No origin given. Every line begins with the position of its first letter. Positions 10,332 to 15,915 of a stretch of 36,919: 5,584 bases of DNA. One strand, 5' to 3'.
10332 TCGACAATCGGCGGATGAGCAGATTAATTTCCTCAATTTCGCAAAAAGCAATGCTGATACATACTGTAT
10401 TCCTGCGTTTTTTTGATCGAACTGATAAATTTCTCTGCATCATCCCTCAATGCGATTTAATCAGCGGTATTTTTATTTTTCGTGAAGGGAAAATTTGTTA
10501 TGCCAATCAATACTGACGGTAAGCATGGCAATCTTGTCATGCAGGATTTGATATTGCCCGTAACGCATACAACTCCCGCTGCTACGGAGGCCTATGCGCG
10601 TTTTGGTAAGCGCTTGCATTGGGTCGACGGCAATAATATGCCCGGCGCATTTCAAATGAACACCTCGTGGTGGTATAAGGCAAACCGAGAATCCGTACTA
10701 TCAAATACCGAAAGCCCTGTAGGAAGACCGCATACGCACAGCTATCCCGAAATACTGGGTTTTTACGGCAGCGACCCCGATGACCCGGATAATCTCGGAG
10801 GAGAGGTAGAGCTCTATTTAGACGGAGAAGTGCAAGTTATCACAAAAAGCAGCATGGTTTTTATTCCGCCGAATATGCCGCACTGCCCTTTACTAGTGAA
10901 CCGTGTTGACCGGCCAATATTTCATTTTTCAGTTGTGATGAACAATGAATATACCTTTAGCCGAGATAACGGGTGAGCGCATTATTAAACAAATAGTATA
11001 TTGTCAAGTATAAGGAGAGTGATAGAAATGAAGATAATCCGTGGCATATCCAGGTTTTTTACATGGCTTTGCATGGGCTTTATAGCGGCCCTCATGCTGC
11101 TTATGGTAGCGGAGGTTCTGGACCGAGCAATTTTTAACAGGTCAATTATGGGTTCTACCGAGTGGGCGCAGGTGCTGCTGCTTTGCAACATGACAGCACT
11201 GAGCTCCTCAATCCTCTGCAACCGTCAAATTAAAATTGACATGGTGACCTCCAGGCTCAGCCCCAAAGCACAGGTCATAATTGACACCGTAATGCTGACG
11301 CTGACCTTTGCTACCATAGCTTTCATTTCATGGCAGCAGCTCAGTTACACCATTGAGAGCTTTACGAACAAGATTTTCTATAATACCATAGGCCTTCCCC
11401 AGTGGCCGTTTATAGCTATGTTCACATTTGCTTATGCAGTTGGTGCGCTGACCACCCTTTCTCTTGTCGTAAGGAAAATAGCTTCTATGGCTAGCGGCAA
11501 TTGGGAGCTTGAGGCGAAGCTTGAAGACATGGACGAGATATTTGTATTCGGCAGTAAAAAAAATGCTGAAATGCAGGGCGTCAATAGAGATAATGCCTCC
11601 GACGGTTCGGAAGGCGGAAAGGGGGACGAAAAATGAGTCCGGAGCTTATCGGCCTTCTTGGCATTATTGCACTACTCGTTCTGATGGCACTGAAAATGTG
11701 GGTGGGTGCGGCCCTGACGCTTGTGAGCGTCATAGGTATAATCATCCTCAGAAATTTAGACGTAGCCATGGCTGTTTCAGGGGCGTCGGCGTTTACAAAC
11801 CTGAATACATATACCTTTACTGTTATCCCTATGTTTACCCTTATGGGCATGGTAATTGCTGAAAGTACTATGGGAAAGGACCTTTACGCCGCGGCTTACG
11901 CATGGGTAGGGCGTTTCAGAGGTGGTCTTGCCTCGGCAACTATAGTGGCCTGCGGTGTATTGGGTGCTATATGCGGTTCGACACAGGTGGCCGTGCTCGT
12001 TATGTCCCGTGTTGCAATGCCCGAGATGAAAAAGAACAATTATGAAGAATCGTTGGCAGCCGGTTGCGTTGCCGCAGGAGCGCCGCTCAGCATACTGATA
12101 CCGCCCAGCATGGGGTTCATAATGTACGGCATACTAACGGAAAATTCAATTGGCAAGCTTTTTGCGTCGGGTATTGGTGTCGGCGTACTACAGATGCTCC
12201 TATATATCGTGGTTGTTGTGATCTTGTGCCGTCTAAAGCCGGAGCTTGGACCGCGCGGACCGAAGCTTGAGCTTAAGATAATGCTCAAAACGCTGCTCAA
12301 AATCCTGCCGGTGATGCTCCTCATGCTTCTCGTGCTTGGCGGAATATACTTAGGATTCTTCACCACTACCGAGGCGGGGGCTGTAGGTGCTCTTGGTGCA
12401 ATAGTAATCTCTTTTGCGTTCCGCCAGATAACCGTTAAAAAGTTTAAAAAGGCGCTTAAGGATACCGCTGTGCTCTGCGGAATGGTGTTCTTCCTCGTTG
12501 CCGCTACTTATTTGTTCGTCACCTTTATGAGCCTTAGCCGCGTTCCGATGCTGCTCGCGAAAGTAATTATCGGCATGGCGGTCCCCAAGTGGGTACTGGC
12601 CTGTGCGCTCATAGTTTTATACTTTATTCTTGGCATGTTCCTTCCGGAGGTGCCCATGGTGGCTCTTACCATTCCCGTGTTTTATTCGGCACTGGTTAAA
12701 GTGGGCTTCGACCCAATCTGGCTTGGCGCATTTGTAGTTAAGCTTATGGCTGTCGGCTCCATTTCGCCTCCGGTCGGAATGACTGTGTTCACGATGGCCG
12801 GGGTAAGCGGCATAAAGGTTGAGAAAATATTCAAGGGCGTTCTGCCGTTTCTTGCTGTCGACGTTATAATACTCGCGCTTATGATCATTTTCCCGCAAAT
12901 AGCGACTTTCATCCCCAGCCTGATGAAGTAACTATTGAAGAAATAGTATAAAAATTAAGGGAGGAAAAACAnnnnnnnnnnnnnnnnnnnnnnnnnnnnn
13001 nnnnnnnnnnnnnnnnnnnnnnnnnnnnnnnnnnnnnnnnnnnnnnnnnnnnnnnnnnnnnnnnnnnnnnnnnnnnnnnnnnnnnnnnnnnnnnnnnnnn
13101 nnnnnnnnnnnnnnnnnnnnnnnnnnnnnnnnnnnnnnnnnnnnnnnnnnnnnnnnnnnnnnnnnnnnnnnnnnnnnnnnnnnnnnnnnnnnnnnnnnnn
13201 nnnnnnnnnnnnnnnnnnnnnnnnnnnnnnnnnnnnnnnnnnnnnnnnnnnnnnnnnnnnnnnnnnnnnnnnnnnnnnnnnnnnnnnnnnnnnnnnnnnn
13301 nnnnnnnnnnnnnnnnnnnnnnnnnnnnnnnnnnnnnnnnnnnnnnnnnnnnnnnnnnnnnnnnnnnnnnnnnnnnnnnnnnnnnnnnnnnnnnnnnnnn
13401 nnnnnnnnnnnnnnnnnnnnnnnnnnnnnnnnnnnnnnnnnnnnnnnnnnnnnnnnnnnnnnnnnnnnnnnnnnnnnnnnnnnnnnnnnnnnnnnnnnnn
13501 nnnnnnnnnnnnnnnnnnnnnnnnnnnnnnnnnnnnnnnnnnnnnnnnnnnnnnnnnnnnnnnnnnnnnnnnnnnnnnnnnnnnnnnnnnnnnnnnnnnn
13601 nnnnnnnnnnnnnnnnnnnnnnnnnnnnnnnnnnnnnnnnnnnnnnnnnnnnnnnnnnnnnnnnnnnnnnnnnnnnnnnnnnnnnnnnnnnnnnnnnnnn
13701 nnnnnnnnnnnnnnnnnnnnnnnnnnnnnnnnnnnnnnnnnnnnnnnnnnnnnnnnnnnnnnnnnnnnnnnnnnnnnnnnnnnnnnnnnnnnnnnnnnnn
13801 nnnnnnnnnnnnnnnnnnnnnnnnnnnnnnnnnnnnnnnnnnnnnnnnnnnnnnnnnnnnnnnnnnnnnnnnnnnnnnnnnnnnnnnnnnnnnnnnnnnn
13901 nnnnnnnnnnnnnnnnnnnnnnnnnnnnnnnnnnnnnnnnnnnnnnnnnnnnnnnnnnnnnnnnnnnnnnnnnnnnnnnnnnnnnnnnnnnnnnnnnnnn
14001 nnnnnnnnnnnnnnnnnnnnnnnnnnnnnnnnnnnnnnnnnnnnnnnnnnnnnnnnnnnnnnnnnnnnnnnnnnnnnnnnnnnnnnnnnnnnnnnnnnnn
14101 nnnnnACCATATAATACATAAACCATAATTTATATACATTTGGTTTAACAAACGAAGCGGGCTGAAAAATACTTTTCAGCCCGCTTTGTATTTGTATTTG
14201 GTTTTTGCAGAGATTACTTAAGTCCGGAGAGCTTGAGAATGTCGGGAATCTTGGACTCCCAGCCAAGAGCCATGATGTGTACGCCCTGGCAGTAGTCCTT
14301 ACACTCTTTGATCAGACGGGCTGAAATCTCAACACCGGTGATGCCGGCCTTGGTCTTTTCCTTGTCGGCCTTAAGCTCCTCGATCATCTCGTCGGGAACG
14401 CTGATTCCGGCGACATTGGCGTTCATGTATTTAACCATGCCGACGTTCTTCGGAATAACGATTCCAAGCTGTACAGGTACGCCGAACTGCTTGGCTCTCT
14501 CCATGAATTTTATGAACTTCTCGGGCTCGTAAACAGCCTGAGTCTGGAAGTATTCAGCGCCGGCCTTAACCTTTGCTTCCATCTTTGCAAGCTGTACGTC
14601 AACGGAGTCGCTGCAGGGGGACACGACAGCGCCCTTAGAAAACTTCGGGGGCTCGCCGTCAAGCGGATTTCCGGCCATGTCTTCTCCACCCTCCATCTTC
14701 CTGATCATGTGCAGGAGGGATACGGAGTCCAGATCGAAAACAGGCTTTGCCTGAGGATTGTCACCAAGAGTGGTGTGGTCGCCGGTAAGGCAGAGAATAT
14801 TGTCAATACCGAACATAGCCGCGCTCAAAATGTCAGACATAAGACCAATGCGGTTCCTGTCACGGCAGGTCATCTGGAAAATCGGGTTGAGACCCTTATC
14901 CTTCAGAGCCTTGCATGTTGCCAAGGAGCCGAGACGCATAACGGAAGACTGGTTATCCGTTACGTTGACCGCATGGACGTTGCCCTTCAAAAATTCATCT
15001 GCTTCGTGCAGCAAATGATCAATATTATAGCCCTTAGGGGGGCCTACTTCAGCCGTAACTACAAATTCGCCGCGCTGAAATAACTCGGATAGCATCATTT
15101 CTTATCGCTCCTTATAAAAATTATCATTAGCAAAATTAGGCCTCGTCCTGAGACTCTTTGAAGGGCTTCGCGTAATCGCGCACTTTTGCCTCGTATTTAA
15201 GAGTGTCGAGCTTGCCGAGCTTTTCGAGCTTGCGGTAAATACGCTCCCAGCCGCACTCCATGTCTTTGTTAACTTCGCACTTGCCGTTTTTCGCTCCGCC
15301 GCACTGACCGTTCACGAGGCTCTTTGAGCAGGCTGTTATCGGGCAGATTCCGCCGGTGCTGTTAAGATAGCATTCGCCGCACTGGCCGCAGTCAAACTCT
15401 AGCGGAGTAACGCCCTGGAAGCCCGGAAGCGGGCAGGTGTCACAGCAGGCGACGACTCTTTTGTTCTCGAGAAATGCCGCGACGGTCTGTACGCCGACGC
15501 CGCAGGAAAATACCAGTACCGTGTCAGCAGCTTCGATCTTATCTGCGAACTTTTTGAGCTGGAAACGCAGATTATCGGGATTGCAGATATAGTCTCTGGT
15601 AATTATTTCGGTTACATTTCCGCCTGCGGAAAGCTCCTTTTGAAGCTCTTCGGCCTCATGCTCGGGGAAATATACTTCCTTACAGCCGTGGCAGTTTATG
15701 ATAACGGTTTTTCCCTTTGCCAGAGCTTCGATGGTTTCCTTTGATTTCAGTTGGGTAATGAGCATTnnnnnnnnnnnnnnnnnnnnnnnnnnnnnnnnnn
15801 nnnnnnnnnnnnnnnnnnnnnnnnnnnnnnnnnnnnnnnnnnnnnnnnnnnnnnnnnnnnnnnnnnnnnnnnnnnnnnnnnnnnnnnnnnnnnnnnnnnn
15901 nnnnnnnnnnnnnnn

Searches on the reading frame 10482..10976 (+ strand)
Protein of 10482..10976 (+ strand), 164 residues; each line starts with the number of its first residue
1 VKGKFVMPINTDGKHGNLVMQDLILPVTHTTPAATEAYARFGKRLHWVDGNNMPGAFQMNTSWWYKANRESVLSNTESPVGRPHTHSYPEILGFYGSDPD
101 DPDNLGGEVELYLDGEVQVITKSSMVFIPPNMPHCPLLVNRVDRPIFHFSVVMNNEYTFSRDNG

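Call 19: search_protein_families(library=pfam, proteins=[window:10482-10976:+], max_evalue=0.01)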
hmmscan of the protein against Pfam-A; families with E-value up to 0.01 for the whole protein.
window:10482-10976:+ (164 aa): 1 family
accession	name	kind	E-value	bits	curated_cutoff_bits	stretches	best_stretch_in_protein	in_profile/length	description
PF07883.17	Cupin_2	-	0.0003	20.9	27.2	1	106-136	26-56/70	Cupin domain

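Call 74: search_solved_structures(query=window:10482-10976:+, max_evalue=1)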
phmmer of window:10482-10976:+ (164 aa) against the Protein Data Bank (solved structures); distinct sequences matched with E-value up to 1: 10.
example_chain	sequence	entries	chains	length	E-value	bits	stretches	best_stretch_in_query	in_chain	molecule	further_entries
6j4b_A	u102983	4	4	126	0.021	17.9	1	77-140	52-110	Cupin superfamily protein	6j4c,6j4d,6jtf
7eqk_A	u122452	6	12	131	0.1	15.6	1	77-140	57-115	Cupin domain-containing protein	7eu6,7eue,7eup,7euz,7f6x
8ofs_A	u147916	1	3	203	0.11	15.5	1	35-117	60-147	Fiber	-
6stu_A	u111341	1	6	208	0.12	15.4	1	35-117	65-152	Fiber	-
6qpo_A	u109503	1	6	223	0.12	15.3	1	35-117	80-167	Fiber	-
6qpn_A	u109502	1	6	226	0.12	15.3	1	35-117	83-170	Fiber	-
6ur5_C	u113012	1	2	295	0.36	13.8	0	101-153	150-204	Influenza hemagglutinin HA1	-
2cwi_A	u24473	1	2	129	0.67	12.9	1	49-72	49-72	Lysozyme C, milk isozyme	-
1el1_A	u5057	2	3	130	0.68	12.9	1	49-72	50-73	LYSOZYME C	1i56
1qqy_A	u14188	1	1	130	0.68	12.9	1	49-72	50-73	LYSOZYME C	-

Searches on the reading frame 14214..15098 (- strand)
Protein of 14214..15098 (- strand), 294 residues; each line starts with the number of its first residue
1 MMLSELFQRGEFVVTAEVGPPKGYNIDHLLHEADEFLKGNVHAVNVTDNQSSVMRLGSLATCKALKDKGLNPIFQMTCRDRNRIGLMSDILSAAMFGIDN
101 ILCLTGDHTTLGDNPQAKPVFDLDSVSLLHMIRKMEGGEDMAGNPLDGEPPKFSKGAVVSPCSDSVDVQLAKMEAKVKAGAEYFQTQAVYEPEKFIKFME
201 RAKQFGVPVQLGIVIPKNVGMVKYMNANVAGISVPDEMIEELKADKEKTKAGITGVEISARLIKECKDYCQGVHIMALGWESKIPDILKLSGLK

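Call 19: search_protein_families(library=pfam, proteins=[window:14214-15098:-], max_evalue=0.01)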
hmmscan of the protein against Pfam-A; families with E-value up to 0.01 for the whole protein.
window:14214-15098:- (294 aa): 1 family
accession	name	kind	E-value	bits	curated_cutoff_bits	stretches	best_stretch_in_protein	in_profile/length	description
PF02219.23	MTHFR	-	3.6e-39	135.3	24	1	5-291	4-286/287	Methylenetetrahydrofolate reductase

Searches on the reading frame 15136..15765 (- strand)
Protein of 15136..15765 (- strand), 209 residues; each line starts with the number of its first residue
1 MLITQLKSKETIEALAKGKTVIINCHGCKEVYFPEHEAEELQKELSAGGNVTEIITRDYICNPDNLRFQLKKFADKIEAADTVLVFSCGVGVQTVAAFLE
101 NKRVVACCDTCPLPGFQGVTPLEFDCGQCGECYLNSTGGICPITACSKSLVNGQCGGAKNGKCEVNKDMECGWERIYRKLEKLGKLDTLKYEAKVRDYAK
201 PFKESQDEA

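Call 19: search_protein_families(library=pfam, proteins=[window:15136-15765:-], max_evalue=0.01)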
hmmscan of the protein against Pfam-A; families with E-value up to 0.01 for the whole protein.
window:15136-15765:- (209 aa): 1 family
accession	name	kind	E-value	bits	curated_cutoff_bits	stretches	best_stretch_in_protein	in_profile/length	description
PF12225.13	DUF5981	-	3.5e-29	100.7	23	1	108-198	4-94/95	Methylene-tetrahydrofolate reductase C terminal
